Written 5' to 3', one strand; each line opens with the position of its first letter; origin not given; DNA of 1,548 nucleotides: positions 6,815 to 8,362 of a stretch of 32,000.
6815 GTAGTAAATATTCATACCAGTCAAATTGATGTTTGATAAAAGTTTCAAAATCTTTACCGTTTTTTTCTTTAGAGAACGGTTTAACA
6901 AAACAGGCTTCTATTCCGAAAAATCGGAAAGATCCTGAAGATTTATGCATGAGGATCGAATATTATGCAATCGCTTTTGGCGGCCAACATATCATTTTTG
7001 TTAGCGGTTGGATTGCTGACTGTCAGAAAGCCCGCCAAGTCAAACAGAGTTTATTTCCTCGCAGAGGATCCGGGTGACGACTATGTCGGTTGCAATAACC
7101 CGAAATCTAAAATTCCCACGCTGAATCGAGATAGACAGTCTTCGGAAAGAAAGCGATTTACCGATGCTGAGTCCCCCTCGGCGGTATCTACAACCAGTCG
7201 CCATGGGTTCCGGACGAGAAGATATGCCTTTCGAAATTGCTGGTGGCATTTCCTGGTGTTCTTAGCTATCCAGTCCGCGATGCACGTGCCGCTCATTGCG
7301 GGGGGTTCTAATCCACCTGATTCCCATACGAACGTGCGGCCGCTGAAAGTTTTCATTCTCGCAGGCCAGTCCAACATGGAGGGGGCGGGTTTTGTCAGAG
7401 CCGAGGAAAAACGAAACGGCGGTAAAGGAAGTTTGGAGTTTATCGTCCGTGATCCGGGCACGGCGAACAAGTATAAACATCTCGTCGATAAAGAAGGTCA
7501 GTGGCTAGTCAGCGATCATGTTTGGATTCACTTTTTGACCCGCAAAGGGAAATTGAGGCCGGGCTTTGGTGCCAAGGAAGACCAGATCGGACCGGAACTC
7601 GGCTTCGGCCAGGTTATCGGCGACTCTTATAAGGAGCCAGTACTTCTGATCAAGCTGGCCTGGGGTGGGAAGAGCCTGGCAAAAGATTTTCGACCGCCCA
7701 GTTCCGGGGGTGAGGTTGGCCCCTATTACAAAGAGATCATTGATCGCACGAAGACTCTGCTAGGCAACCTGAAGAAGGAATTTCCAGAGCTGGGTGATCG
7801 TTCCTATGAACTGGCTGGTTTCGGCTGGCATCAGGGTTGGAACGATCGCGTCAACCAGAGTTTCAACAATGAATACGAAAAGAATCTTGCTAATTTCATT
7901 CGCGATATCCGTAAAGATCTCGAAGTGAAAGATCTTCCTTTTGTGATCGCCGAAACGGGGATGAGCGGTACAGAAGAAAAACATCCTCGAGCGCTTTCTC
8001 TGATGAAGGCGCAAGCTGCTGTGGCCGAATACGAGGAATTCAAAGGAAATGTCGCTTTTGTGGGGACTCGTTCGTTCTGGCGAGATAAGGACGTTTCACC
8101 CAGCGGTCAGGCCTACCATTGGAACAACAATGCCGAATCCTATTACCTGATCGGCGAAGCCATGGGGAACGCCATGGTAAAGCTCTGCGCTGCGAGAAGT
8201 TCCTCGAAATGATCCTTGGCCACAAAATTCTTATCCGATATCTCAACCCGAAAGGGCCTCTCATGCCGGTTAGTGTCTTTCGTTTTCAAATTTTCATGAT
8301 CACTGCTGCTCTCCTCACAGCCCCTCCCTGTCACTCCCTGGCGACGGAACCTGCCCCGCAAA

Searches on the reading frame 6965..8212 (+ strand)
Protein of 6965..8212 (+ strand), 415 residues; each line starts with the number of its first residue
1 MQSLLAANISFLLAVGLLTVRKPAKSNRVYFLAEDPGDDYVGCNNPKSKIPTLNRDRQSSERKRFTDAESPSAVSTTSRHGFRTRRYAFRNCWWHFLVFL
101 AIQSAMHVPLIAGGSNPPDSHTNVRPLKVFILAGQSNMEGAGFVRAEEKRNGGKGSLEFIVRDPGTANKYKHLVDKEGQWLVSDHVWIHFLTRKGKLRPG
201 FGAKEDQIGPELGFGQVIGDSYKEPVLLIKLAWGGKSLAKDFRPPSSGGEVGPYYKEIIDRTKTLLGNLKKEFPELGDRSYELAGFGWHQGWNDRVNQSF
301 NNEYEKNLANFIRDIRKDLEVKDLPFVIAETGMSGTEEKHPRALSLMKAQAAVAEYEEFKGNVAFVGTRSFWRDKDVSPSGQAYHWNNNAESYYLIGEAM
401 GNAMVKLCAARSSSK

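Call 11: search_protein_families(library=pfam, proteins=[window:6965-8212:+], max_evalue=0.01)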
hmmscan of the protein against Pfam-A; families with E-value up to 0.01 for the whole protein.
window:6965-8212:+ (415 aa): 1 family
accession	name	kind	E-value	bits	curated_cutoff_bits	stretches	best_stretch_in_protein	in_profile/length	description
PF03629.24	SASA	-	2.6e-26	93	24.8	1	127-405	2-225/226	Carbohydrate esterase, sialic acid-specific acetylesterase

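Call 68: find_encoding_contigs(protein=window:6965-8212:+, flank=10000, max_places=3)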
Protein window:6965-8212:+ (415 aa): 1 contig read that carries it; 1 place shown.
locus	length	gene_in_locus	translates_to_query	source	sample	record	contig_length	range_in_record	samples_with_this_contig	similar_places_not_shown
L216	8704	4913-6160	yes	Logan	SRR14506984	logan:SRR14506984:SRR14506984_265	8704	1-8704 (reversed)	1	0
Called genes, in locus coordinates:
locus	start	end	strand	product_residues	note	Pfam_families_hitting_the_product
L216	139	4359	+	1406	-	PF03629:SASA, PF00034:Cytochrom_C (faint), PF02167:Cytochrom_C1 (weak), PF13442:Cytochrome_CBB3 (weak), PF20601:DUF6797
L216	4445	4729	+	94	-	-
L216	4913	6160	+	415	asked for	PF03629:SASA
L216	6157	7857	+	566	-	-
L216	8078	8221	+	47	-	-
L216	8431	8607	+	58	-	-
